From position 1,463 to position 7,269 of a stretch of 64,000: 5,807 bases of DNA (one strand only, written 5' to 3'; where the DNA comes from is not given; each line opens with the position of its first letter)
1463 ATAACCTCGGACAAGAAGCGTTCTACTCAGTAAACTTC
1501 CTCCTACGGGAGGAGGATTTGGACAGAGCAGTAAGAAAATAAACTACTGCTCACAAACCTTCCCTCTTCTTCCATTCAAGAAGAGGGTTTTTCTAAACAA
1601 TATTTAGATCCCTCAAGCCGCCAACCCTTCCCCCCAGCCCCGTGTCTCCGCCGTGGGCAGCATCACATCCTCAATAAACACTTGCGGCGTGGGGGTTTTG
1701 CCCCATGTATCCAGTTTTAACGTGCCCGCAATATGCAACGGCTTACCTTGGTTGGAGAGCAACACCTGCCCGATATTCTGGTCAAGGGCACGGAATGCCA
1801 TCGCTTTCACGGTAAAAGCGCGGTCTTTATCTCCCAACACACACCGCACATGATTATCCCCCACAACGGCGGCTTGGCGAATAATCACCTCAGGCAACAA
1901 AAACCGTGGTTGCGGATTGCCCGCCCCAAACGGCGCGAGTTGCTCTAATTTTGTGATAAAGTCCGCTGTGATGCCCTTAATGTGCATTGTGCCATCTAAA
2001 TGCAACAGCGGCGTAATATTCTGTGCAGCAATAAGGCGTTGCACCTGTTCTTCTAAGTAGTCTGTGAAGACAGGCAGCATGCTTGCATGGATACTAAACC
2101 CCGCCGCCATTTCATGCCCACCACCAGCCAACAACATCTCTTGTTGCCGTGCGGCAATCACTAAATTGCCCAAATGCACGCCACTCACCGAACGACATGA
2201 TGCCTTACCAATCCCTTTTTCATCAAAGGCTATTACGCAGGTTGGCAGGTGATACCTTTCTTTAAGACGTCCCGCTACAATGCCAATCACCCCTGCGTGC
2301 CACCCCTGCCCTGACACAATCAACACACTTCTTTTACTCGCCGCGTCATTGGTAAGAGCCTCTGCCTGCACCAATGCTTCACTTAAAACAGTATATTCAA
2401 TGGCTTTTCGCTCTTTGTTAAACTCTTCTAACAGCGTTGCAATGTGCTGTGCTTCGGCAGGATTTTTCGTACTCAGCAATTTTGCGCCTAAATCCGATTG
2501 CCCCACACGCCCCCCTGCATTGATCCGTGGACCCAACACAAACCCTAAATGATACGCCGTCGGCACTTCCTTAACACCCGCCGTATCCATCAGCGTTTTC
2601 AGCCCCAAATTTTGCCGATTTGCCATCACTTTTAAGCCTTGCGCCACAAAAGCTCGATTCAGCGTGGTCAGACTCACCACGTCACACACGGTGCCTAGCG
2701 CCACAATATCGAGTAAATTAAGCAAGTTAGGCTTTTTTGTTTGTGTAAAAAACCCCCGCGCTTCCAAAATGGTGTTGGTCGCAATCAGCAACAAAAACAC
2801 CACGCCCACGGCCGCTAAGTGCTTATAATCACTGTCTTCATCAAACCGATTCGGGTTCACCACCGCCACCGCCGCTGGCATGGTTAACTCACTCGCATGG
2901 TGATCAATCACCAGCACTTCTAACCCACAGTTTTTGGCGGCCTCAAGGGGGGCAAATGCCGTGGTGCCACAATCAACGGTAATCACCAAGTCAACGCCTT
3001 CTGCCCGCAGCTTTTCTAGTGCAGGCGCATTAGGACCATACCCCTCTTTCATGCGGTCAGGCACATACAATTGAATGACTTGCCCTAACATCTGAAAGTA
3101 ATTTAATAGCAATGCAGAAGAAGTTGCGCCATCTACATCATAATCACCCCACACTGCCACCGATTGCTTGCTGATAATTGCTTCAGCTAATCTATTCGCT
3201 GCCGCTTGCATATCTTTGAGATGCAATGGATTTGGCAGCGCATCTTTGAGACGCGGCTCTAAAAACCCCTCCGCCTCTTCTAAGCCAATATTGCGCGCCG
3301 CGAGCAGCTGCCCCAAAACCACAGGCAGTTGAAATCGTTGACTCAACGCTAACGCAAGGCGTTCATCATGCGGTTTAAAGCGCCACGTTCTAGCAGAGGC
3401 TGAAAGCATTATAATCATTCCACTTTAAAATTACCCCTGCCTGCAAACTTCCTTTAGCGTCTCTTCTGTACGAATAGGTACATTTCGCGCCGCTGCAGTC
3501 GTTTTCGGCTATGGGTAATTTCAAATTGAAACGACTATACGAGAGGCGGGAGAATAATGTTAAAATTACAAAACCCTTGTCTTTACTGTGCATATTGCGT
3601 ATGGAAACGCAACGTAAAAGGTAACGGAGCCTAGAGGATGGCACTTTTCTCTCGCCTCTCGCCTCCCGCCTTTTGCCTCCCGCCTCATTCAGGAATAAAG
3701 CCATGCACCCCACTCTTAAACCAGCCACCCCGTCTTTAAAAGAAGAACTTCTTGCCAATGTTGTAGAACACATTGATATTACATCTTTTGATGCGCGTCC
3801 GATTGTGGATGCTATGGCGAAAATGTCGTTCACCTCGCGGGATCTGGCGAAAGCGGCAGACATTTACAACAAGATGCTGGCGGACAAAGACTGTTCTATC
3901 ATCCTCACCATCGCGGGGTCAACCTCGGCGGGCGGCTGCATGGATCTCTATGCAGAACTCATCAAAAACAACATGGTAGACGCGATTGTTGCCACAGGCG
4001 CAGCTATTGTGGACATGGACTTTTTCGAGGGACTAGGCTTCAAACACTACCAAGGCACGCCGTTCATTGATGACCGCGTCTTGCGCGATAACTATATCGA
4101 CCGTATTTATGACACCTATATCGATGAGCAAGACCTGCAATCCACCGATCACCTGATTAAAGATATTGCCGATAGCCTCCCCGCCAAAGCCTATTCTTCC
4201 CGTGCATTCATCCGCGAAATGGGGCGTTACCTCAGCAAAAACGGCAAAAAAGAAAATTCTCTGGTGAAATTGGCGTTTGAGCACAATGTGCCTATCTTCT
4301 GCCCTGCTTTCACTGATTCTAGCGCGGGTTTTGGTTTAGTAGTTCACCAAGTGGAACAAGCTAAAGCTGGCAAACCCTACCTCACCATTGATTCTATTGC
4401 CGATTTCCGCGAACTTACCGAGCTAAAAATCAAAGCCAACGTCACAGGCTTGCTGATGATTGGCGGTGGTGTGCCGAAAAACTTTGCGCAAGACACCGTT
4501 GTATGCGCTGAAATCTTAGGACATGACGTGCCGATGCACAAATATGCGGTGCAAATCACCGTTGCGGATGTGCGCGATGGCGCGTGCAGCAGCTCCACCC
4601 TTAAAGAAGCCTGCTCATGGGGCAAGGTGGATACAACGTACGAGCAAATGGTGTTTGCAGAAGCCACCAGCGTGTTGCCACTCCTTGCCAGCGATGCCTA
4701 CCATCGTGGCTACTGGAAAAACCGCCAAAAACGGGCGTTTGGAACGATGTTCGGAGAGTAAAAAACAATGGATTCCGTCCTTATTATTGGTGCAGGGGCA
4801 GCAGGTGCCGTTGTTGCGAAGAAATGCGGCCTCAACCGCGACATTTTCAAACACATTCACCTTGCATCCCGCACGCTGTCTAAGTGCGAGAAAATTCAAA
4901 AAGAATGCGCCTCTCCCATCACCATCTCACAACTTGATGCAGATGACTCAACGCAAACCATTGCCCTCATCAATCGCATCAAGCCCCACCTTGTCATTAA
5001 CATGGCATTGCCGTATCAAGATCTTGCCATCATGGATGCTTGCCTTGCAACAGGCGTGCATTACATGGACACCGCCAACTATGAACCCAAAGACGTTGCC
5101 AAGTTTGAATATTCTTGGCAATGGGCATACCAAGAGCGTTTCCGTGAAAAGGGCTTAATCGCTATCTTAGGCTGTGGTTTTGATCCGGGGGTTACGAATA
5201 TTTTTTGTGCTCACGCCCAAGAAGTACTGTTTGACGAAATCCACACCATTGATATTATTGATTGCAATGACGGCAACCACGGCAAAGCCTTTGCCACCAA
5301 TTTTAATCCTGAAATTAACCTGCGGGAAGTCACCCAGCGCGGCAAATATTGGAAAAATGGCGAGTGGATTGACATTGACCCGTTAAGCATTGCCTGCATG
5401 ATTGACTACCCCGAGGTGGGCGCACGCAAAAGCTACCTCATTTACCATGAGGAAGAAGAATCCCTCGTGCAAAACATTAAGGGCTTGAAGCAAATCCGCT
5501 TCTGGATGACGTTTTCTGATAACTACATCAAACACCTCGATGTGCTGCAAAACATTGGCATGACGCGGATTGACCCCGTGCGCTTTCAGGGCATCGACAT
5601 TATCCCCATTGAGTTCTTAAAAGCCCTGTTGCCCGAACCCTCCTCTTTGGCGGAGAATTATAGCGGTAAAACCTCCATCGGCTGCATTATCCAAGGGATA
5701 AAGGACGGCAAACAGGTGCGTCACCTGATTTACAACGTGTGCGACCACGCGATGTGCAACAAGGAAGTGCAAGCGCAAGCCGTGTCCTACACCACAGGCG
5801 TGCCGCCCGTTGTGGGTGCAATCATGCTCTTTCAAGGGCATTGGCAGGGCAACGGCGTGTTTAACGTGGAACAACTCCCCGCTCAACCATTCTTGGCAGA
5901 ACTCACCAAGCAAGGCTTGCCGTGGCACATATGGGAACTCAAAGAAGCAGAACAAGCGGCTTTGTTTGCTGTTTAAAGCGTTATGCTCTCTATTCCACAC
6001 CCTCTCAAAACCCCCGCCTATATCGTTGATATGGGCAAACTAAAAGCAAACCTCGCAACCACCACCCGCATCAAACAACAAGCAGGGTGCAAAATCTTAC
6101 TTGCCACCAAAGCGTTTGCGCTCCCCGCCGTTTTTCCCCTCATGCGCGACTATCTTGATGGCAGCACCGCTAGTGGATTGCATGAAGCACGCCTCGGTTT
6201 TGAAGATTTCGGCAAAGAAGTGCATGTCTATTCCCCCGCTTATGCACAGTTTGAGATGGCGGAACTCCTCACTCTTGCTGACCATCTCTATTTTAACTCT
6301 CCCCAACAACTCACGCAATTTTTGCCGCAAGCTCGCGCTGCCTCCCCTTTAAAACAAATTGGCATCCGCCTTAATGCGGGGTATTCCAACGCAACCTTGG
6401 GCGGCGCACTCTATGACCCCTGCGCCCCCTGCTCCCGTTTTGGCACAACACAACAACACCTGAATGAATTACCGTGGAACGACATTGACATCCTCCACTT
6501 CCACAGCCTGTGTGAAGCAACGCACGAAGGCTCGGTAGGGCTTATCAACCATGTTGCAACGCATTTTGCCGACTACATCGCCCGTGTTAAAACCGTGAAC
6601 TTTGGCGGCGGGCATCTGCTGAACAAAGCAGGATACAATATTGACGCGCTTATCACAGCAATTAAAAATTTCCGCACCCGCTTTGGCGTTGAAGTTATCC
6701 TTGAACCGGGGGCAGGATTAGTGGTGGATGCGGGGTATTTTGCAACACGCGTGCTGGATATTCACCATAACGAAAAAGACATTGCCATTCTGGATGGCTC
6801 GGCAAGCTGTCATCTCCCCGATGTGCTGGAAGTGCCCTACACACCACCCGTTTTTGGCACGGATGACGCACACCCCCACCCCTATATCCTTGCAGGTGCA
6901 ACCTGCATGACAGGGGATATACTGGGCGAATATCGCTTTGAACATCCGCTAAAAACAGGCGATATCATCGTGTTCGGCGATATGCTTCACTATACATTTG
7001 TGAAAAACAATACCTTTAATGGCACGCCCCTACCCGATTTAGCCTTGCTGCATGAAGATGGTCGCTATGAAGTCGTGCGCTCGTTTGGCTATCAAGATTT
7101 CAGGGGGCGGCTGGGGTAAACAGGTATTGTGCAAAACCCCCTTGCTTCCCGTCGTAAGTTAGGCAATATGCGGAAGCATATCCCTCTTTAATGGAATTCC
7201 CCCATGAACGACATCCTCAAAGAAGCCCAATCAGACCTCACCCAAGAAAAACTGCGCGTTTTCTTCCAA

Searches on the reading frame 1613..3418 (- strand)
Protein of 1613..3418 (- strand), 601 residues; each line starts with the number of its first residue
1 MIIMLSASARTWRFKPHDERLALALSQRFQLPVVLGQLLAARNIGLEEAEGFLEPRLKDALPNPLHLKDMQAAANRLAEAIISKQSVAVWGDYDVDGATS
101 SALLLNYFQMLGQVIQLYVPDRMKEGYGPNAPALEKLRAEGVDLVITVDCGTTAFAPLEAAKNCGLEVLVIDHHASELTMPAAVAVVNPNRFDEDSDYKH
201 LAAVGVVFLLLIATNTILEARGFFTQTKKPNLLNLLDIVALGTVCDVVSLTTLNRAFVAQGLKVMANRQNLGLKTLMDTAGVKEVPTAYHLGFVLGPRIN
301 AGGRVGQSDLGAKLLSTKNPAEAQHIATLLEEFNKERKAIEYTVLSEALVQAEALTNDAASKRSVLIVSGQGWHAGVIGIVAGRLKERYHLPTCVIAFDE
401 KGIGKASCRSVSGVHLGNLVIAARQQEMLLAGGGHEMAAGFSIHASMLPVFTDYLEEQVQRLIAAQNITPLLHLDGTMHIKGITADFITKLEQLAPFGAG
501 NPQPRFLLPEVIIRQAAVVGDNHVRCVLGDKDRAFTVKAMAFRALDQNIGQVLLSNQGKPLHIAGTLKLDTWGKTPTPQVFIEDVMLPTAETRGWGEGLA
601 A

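Call 46: search_protein_families(library=pfam, proteins=[window:1613-3418:-], max_evalue=0.00001)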
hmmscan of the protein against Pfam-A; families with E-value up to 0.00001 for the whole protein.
window:1613-3418:- (601 aa): 3 families
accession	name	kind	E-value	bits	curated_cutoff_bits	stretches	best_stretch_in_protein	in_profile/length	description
PF17768.7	RecJ_OB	-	1.5e-22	80.1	27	1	475-584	2-107/107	RecJ OB domain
PF01368.27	DHH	-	2.3e-21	76.8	28.1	1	87-243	2-125/125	DHH family, N-terminal domain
PF02272.25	DHHA1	-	1.1e-16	61.6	25.9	1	364-460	3-101/102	DHHA1 domain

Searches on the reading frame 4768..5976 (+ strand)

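Call 46: search_protein_families(library=pfam, proteins=[window:4768-5976:+], max_evalue=0.00001)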
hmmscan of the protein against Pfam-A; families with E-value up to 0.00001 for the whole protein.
window:4768-5976:+ (402 aa): 2 families
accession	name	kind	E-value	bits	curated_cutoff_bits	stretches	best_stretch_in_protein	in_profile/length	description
PF16653.10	Sacchrp_dh_C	-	4.6e-41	142.1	31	1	137-384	1-265/265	Saccharopine dehydrogenase C-terminal domain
PF03435.24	Sacchrp_dh_NADP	-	7.7e-29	101.1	25.1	1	4-133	1-129/129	Saccharopine dehydrogenase NADP binding domain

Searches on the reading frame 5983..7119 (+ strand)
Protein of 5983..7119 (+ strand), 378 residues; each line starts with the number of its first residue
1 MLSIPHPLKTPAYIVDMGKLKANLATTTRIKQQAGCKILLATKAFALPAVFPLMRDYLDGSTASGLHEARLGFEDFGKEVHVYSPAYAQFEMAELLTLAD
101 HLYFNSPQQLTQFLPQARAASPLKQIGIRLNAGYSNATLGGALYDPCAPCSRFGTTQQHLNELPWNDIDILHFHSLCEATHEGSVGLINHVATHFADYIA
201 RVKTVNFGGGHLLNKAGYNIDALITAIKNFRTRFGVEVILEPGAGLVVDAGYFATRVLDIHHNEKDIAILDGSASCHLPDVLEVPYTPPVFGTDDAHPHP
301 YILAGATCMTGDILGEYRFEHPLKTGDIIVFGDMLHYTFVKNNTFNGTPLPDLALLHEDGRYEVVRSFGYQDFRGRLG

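Call 46: search_protein_families(library=pfam, proteins=[window:5983-7119:+], max_evalue=0.00001)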
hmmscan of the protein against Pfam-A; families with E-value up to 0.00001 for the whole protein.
window:5983-7119:+ (378 aa): 1 family
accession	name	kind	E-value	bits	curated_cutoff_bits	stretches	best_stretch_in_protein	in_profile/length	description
PF00278.28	Orn_DAP_Arg_deC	-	2.7e-12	47.2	23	1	100-334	5-94/95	Pyridoxal-dependent decarboxylase, C-terminal sheet domain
